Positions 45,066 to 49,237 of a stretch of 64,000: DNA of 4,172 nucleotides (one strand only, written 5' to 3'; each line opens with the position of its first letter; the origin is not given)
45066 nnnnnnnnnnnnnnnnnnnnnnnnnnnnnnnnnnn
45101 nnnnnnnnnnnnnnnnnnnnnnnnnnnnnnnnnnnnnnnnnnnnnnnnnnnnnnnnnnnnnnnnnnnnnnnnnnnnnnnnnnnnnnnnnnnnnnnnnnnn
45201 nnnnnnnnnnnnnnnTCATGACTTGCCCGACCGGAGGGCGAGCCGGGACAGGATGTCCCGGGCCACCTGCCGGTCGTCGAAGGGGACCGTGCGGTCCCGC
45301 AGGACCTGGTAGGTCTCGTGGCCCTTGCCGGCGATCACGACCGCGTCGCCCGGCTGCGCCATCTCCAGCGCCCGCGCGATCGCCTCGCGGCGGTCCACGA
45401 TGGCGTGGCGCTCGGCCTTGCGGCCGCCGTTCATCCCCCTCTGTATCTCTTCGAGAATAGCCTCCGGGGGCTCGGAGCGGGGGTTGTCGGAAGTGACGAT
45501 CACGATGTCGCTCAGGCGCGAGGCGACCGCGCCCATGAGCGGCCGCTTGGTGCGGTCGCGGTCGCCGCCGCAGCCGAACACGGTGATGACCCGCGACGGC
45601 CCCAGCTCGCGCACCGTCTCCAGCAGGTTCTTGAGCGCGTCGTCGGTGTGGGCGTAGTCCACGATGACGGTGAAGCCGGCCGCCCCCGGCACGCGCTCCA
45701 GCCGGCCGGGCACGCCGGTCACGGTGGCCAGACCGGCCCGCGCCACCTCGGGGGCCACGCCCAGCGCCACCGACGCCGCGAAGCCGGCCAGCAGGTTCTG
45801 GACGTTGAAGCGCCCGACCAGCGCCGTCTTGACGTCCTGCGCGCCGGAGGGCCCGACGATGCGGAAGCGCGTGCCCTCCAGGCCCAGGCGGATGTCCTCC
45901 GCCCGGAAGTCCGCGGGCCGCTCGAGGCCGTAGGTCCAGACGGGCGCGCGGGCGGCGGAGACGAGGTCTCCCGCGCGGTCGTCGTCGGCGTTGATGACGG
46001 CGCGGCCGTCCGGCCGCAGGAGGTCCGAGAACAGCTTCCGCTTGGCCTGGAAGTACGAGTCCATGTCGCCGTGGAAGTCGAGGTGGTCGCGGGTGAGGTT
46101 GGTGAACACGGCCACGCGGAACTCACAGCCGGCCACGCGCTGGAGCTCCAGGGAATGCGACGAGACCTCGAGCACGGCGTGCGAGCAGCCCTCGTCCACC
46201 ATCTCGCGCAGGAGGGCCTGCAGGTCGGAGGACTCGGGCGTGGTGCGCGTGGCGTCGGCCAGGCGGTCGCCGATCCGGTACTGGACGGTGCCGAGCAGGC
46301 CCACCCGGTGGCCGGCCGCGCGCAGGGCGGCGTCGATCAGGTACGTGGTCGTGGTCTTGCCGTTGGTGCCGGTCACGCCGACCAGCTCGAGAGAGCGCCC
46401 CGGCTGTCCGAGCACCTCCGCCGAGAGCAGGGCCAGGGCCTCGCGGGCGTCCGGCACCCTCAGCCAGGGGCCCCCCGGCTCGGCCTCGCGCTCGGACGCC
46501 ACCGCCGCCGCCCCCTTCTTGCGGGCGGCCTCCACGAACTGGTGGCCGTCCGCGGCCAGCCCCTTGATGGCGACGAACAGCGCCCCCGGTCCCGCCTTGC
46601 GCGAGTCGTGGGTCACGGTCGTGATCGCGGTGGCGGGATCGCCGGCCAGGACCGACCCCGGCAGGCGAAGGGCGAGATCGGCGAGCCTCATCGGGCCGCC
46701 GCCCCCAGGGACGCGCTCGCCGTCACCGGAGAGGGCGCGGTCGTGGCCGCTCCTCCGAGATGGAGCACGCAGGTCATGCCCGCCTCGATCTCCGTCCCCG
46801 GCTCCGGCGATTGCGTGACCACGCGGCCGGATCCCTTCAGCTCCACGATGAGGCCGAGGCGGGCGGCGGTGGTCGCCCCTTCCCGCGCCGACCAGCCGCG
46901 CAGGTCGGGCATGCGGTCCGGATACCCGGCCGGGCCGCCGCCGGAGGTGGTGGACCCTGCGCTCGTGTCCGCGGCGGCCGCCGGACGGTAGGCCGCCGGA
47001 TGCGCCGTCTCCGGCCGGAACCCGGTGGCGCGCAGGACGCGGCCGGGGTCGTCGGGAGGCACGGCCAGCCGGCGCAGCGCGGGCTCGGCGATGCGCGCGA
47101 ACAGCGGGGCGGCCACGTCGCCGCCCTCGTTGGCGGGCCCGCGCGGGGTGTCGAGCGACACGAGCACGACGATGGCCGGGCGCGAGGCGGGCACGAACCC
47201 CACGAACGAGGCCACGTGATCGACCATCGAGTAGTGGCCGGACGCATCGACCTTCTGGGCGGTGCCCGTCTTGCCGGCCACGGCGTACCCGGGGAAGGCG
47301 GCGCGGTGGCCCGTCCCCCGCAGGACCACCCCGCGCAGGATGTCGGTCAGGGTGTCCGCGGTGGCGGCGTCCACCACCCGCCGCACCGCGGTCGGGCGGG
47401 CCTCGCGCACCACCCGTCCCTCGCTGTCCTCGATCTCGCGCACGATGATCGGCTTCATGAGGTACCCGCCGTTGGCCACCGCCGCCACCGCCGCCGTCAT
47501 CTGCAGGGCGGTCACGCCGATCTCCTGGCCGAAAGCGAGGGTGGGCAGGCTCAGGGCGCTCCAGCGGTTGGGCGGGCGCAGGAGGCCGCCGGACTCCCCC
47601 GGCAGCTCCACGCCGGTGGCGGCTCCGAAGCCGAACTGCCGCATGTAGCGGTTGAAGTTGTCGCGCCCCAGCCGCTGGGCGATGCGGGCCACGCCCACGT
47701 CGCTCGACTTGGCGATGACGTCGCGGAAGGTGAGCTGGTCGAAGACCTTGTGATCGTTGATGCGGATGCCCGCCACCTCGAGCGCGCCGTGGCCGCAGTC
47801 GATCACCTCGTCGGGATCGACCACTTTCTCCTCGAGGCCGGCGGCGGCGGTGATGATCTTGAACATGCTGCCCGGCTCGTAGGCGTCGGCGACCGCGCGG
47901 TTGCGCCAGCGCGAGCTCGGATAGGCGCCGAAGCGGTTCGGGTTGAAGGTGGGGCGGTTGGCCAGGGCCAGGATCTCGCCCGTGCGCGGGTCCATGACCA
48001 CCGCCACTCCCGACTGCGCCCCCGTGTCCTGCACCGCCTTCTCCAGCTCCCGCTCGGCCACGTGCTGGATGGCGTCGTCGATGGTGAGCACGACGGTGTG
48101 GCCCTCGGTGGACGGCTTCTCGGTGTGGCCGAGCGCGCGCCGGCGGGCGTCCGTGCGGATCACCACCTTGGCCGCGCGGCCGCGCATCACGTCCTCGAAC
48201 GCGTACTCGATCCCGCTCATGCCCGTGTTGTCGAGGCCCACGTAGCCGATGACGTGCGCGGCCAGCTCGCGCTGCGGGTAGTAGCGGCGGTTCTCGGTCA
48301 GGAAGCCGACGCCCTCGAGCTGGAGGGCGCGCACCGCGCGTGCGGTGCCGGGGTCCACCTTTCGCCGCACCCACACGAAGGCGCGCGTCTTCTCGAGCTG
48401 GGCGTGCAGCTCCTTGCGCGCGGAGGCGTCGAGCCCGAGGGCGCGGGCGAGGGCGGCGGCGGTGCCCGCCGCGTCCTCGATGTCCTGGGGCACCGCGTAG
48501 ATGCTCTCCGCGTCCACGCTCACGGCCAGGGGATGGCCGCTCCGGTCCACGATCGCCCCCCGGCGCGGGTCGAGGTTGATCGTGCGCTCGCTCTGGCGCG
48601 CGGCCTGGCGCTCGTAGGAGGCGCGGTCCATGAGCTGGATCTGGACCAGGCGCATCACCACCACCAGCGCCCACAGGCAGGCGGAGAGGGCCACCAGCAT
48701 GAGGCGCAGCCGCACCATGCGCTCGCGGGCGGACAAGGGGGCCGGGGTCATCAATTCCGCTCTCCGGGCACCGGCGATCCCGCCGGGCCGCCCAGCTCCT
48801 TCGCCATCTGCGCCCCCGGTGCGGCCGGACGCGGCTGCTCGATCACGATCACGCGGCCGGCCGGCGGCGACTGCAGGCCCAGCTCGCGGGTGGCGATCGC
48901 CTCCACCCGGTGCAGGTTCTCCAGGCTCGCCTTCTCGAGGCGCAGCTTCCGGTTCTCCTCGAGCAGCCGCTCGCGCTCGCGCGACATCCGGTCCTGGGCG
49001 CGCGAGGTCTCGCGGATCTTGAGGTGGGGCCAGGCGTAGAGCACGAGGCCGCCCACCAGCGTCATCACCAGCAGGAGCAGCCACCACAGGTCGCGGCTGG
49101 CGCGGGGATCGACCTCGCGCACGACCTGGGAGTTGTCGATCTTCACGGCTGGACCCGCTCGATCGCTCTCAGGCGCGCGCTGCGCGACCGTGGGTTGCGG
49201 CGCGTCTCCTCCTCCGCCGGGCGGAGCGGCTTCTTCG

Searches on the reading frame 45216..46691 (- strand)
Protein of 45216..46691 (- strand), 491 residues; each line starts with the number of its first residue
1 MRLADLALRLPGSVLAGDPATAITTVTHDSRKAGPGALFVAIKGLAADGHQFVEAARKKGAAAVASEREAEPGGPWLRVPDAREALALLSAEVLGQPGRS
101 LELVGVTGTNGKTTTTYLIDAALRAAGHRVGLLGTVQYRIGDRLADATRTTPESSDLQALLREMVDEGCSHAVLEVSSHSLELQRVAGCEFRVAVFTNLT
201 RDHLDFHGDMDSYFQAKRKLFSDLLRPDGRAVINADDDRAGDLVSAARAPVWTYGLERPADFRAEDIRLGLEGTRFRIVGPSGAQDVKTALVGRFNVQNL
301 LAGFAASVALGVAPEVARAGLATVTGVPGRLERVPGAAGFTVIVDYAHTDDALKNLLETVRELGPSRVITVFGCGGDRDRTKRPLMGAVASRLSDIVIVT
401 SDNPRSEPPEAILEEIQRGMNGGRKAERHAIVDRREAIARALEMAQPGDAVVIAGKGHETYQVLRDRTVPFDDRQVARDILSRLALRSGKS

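Call 53: search_protein_families(library=pfam, proteins=[window:45216-46691:-], max_evalue=0.00001)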
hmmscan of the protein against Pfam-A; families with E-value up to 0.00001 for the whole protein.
window:45216-46691:- (491 aa): 3 families
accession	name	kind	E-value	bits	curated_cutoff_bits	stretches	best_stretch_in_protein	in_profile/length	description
PF08245.18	Mur_ligase_M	-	1.1e-57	195.7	24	1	106-306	1-199/200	Mur ligase middle domain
PF02875.26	Mur_ligase_C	-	1.9e-37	129.4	28.4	1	329-457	1-127/127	Mur ligase, glutamate ligase domain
PF01225.30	Mur_ligase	-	1.7e-10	41.6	21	1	23-90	2-91/95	Mur ligase family, catalytic domain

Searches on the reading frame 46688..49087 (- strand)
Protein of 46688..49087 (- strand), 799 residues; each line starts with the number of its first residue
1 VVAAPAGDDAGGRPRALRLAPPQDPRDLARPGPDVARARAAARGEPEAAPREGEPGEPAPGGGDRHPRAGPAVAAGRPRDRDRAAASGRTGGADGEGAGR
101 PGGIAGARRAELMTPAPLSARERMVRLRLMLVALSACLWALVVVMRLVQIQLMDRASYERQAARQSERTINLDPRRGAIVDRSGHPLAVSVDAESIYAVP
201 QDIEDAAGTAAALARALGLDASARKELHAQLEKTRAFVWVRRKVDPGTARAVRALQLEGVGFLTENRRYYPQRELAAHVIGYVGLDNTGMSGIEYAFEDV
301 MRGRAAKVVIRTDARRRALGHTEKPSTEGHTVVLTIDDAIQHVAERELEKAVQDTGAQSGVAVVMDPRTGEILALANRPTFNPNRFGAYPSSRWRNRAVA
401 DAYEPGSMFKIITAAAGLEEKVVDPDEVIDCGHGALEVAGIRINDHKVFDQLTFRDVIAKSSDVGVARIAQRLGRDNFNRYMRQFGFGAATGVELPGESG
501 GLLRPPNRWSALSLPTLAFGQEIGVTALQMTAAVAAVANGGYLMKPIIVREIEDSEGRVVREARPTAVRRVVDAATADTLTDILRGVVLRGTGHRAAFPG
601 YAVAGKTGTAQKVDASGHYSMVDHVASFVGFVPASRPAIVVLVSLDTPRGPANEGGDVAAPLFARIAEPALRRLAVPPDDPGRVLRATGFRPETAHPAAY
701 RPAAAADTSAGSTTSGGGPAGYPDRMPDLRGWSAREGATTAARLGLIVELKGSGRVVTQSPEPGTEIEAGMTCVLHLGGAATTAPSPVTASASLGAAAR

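Call 53: search_protein_families(library=pfam, proteins=[window:46688-49087:-], max_evalue=0.00001)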
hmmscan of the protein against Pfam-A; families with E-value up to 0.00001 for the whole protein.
window:46688-49087:- (799 aa): 4 families
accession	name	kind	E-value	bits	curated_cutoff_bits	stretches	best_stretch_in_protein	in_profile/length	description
PF00905.27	Transpeptidase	-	2.1e-83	280.4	22.1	1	360-667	1-298/299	Penicillin binding protein transpeptidase domain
PF03717.20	PBP_dimer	-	4.5e-21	76.5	24.4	1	173-319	3-176/180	Penicillin-binding Protein dimerisation domain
PF03793.24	PASTA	-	1.2e-09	38.4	23.2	1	725-772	2-57/64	PASTA domain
PF21922.1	PBP_dimer_2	-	3.5e-06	27.6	27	0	267-311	24-67/83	Penicillin binding protein A dimerisation domain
